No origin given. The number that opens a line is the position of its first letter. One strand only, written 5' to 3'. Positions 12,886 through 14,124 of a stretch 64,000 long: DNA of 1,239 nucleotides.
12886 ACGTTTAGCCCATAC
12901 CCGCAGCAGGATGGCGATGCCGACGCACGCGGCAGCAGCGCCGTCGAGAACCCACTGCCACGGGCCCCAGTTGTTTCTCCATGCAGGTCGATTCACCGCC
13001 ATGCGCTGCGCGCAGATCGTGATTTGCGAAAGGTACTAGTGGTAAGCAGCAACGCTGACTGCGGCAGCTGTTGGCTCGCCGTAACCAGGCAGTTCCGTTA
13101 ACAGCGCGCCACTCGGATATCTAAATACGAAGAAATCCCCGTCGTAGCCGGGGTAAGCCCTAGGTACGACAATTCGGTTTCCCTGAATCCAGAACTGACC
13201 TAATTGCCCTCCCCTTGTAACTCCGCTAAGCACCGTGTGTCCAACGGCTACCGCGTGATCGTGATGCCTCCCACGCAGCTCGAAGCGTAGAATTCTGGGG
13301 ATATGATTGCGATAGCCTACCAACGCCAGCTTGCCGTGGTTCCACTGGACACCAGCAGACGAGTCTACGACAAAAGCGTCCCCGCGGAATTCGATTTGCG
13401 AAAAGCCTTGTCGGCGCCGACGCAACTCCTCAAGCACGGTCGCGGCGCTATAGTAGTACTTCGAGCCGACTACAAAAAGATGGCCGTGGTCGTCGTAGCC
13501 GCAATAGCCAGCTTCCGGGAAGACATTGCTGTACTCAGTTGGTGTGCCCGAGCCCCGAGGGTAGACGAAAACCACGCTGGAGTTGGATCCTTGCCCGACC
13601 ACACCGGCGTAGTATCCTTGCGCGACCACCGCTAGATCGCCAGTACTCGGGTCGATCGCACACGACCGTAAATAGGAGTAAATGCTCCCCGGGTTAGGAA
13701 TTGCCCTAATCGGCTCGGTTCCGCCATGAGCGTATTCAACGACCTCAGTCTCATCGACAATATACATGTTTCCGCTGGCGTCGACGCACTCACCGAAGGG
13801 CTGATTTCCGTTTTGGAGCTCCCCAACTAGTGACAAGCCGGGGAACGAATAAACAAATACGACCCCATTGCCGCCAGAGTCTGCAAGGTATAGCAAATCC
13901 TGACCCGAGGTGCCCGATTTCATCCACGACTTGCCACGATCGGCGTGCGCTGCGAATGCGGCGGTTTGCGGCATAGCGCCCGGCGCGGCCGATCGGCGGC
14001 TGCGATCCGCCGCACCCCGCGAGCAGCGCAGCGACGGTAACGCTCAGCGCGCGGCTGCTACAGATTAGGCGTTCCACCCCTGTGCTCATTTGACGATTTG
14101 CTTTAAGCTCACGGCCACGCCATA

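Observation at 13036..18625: Translationally coupled operon of five exported lipoproteins plus an EVE-domain protein, with no recognisable function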

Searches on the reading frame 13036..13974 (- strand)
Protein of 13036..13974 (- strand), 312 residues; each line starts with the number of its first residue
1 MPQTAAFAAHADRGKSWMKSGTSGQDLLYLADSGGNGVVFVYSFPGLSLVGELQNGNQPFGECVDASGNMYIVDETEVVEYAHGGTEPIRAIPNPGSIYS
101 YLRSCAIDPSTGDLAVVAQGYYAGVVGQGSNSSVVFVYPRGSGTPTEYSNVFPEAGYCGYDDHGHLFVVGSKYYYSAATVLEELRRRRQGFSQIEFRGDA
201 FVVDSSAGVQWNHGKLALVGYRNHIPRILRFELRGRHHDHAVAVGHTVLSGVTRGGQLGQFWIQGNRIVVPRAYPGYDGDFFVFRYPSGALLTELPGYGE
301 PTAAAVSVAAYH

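Call 3: search_protein_families(library=pfam, max_evalue=0.1, proteins=[window:13036-13974:-])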
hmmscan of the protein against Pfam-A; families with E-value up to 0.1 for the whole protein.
window:13036-13974:- (312 aa): 0 families

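Call 4: search_protein_families(library=ncbifam, max_evalue=0.1, proteins=[window:13036-13974:-])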
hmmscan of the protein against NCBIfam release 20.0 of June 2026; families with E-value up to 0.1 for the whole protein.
window:13036-13974:- (312 aa): 0 families

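Call 47: search_protein_families(library=padloc, max_evalue=0.01, proteins=[window:13036-13974:-])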
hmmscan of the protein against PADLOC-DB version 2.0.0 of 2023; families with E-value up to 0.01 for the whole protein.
window:13036-13974:- (312 aa): 0 families
